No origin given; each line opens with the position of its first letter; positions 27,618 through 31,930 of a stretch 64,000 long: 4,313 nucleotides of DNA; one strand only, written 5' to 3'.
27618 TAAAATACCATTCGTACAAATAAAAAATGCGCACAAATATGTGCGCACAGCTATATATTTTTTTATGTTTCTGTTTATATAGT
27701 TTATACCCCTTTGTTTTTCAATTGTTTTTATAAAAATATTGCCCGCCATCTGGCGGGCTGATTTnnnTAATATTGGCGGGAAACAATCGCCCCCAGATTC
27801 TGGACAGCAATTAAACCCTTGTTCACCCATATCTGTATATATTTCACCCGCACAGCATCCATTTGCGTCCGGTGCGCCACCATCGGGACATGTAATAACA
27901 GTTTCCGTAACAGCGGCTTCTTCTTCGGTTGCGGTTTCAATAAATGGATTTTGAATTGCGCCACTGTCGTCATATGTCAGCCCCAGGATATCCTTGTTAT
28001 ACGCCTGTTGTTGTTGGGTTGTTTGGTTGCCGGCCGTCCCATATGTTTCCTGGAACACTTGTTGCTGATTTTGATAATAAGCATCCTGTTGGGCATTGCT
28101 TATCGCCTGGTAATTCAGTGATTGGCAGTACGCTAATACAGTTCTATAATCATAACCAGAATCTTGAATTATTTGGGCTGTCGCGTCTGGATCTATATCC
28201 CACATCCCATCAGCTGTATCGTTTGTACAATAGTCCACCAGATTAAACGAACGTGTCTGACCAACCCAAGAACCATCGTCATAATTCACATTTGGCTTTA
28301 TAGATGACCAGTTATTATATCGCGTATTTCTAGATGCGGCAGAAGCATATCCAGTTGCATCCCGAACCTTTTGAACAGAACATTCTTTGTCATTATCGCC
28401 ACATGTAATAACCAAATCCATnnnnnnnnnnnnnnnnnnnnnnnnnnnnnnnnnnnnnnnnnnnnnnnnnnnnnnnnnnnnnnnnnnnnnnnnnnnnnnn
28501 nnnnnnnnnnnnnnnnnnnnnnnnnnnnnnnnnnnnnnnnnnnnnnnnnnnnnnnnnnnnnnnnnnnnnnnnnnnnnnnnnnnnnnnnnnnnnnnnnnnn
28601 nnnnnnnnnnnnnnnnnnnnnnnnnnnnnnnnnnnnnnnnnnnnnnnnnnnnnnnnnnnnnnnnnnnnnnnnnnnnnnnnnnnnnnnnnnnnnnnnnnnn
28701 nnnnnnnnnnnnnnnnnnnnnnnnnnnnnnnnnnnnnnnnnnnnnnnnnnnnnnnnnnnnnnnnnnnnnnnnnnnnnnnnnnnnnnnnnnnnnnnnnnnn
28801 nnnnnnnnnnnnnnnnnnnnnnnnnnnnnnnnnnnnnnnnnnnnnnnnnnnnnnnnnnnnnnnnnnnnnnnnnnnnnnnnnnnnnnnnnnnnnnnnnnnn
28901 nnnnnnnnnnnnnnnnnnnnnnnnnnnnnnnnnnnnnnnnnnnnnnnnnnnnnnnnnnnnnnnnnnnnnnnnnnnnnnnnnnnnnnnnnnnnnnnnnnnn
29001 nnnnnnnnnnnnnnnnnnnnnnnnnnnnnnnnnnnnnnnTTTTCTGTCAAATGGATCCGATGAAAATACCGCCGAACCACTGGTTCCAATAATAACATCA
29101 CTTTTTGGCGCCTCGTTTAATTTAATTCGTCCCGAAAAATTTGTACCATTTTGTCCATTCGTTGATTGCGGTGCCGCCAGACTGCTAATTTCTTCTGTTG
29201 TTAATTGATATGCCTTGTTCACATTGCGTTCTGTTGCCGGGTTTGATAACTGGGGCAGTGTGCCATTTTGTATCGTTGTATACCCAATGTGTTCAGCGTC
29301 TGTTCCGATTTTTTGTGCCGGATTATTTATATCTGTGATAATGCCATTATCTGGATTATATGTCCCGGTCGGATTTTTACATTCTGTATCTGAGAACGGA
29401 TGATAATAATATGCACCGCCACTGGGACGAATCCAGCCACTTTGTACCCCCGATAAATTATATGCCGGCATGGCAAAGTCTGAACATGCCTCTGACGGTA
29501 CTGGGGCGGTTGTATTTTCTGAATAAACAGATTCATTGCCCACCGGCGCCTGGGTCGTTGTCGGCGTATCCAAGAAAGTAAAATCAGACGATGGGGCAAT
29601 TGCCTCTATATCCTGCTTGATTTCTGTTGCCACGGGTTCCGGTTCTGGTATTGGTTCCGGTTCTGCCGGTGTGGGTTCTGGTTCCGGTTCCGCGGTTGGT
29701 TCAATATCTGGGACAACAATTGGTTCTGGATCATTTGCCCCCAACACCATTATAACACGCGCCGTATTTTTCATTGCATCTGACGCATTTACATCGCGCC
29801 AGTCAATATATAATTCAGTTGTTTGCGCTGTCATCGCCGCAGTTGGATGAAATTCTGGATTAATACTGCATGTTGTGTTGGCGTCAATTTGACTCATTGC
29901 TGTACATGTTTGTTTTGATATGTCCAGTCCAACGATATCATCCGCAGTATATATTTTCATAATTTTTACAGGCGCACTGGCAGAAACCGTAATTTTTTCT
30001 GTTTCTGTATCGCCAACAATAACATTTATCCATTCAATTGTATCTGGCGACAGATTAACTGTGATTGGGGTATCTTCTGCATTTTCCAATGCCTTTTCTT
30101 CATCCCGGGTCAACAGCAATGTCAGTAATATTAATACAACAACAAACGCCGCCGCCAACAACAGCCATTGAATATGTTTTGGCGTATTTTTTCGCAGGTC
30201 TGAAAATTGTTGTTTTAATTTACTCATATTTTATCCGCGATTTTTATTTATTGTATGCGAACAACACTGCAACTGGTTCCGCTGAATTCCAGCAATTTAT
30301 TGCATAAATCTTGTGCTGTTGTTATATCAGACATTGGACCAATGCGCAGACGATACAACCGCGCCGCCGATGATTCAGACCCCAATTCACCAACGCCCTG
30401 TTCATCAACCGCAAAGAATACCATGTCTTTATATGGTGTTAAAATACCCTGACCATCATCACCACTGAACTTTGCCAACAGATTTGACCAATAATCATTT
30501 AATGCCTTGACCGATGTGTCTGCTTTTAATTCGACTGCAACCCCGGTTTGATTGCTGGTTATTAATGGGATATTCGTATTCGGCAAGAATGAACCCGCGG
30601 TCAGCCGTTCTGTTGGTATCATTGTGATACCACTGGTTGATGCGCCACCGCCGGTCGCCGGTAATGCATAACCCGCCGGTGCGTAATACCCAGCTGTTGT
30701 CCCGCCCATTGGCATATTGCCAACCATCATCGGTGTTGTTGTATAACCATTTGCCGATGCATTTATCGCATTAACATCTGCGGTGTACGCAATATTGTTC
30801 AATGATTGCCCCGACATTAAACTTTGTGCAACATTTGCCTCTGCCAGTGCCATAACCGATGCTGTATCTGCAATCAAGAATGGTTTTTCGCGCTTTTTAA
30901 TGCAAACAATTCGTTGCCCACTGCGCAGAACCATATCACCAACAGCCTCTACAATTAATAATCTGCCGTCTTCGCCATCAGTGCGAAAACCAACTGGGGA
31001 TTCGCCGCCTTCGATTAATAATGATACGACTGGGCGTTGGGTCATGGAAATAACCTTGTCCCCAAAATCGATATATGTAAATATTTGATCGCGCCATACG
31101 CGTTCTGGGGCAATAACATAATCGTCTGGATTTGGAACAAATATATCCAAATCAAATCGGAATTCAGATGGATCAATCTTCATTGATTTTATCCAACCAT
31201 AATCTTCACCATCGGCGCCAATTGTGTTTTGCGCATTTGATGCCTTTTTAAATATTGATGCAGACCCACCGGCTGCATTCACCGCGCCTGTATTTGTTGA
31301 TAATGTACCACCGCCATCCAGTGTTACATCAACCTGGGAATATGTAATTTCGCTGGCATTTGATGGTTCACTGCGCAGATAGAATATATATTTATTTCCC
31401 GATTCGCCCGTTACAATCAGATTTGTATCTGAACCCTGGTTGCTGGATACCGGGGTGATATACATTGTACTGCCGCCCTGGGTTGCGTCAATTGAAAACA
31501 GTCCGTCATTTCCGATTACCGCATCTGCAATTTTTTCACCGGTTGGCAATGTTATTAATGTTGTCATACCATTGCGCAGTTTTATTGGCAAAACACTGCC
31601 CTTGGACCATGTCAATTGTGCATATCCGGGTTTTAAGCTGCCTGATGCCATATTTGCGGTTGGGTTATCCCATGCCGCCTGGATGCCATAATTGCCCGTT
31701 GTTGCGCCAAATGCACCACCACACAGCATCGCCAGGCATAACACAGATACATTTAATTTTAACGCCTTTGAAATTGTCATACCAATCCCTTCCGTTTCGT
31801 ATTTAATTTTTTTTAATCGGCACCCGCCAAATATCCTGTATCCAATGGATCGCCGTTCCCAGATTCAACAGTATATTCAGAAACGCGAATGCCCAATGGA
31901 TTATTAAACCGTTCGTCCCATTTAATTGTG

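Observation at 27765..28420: VirB10 homolog with a ~200-aa Cys- and Gln-rich C-terminal extension beyond the VirB10 barrel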

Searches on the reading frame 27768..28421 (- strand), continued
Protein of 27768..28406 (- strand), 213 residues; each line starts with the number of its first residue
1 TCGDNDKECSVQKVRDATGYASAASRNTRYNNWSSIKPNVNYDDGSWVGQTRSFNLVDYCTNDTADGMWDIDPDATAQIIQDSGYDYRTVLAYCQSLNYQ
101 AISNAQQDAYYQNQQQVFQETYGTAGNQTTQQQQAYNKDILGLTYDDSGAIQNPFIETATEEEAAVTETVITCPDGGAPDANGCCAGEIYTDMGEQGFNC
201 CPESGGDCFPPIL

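Call 67: find_encoding_contigs(protein=P0256, flank=8000, max_places=2)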
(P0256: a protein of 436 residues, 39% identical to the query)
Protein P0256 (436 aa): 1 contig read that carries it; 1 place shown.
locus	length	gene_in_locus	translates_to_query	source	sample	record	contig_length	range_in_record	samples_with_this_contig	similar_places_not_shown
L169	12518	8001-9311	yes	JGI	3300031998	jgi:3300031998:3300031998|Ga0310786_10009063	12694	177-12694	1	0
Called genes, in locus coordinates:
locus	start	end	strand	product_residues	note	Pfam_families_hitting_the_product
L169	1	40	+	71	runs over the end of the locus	?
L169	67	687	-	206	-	PF00210:Ferritin, PF02915:Rubrerythrin, PF23458:DUF7130 (weak), PF21349:RUBY_RBDX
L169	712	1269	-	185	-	-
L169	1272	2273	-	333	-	PF01018:GTP1_OBG, PF01926:MMR_HSR1, PF02421:FeoB_N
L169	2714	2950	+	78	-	-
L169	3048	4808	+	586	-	PF02190:LON_substr_bdg, PF13401:AAA_22 (faint), PF00004:AAA, PF07724:AAA_2 (weak), PF07728:AAA_5, PF22667:Lon_lid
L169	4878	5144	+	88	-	-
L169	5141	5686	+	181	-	PF00814:TsaD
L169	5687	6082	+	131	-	PF00583:Acetyltransf_1, PF13508:Acetyltransf_7, PF13673:Acetyltransf_10, PF08445:FR47, PF13420:Acetyltransf_4 (weak)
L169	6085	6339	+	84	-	-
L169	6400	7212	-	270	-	PF13098:Thioredoxin_2 (faint), PF13462:Thioredoxin_4, PF01323:DSBA, PF13743:Thioredoxin_5 (weak)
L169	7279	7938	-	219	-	PF11967:RecO_N, PF02565:RecO_C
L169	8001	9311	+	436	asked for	PF00089:Trypsin (faint)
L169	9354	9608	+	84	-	-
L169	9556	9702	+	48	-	-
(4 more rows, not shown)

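Call 72: find_encoding_contigs(protein=P0187, flank=8000, max_places=2)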
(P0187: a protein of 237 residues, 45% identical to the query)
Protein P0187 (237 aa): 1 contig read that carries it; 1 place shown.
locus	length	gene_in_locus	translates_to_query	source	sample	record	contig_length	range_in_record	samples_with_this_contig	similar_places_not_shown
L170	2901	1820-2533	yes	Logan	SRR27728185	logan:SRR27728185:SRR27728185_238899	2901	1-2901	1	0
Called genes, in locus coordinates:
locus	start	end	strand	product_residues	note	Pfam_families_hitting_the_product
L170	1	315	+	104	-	?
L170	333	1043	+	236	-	PF00005:ABC_tran, PF02463:SMC_N (weak), PF13304:AAA_21 (faint)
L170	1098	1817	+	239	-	-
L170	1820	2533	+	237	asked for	-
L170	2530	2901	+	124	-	?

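Call 73: find_encoding_contigs(protein=P0155, flank=8000, max_places=2)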
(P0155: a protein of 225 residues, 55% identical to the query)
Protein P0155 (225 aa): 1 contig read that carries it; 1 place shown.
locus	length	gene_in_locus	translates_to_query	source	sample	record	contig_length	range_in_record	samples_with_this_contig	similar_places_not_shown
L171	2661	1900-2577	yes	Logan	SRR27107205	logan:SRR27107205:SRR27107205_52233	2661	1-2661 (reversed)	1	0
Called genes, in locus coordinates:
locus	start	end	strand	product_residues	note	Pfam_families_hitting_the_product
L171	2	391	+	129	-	?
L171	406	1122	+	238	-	PF00005:ABC_tran, PF13304:AAA_21 (faint)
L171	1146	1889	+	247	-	-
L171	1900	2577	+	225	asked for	-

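Call 74: find_encoding_contigs(protein=P0176, flank=8000, max_places=2)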
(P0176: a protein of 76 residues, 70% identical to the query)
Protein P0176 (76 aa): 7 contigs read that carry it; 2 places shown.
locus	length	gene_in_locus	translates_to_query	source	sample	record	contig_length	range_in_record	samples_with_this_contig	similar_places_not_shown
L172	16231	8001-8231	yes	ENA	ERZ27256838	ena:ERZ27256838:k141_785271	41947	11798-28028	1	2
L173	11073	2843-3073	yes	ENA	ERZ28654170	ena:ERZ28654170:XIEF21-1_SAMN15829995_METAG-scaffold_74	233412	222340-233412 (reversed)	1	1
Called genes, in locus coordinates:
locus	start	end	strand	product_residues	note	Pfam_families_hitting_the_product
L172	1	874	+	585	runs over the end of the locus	PF02190:LON_substr_bdg, PF13191:AAA_16 (faint), PF00004:AAA, PF07724:AAA_2 (faint), PF07728:AAA_5, PF13401:AAA_22 (weak), PF22667:Lon_lid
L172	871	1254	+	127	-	-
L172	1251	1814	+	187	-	PF00814:TsaD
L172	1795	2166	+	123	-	-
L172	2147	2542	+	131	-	PF00583:Acetyltransf_1, PF13508:Acetyltransf_7, PF08445:FR47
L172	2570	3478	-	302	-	PF03462:PCRF, PF00472:RF-1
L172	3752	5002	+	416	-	-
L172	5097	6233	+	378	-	-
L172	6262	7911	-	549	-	PF02463:SMC_N, PF13476:AAA_23, PF13304:AAA_21 (faint)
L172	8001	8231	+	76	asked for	-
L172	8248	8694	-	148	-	-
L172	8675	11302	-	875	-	PF00580:UvrD-helicase, PF13245:AAA_19, PF13361:UvrD_C, PF13538:UvrD_C_2 (faint)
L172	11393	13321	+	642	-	-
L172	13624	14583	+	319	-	-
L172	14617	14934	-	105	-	-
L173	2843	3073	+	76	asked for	-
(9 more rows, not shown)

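Call 85: search_protein_families(library=pfam, proteins=[L085:4505-5854:+, L085:7114-7863:+, L085:8630-9343:+, L085:10276-11106:+, L082:2958-3989:+], max_evalue=0.01)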
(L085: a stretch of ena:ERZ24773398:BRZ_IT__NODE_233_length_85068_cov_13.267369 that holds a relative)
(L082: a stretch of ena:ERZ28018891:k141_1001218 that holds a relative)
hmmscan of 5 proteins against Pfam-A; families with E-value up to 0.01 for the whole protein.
L085:4505-5854:+ (449 aa): 0 families

L085:7114-7863:+ (249 aa): 0 families

L085:8630-9343:+ (237 aa): 0 families

L085:10276-11106:+ (276 aa): 0 families

L082:2958-3989:+ (343 aa): 0 families

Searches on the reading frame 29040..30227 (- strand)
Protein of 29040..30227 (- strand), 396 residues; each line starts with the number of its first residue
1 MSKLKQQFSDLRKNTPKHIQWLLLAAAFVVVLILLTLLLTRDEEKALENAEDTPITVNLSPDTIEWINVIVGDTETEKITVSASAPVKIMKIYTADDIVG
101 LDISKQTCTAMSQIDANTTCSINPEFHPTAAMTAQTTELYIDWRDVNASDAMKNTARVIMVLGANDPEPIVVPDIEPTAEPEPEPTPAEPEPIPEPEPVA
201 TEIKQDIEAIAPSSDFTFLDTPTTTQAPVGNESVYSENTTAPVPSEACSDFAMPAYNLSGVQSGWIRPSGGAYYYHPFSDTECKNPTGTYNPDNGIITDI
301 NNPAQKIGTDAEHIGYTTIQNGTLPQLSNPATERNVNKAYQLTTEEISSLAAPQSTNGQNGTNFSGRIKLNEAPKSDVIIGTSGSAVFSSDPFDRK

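Call 21: search_protein_families(library=pfam, proteins=[window:29040-30227:-], max_evalue=10)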
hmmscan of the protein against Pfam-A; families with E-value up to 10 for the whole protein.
window:29040-30227:- (396 aa): 2 families
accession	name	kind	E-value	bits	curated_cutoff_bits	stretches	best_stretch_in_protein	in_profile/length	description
PF05887.16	Trypan_PARP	-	0.032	14.6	100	1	166-204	76-117/134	Procyclic acidic repetitive protein (PARP)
PF15754.10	SPESP1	-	1.5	8.4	27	1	171-225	113-166/322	Sperm equatorial segment protein 1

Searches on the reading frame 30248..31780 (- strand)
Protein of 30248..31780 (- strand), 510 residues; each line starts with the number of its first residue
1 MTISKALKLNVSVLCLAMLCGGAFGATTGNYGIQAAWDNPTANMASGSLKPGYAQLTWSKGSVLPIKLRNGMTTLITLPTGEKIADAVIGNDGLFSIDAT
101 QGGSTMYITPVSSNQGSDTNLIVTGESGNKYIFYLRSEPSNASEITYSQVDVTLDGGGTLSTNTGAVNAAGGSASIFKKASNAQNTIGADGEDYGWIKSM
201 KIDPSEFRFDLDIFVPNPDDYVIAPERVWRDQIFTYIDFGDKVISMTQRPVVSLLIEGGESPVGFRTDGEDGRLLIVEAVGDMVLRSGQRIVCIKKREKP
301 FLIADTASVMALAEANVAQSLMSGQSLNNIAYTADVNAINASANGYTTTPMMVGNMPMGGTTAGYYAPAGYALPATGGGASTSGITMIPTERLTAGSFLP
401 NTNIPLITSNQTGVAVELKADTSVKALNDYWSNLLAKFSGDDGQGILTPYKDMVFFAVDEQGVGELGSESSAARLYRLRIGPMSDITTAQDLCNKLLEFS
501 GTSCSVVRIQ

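Call 3: search_protein_families(library=pfam, proteins=[window:30248-31780:-], max_evalue=0.01)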
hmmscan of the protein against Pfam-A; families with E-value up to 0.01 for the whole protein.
window:30248-31780:- (510 aa): 3 families
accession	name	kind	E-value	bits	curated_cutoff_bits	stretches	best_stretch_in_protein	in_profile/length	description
PF03524.21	CagX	-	3.6e-20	73.1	34.2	1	55-296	5-197/198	Conjugal transfer protein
PF05036.18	SPOR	-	0.0014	19.4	21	1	471-507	39-75/76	SPOR domain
PF06586.17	TraK_N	-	0.0023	18.7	24.8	1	61-147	5-91/100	TraK N-terminal domain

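Call 22: search_protein_families(library=ncbifam, proteins=[window:30251-31780:-], max_evalue=1)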
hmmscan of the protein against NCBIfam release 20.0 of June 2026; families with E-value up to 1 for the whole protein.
window:30251-31780:- (510 aa): 1 family
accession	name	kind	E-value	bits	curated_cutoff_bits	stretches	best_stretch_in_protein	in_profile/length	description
TIGR02781.1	VirB9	equivalog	6.5e-13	48.9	217.7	2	56-147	33-122/248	P-type conjugative transfer protein VirB9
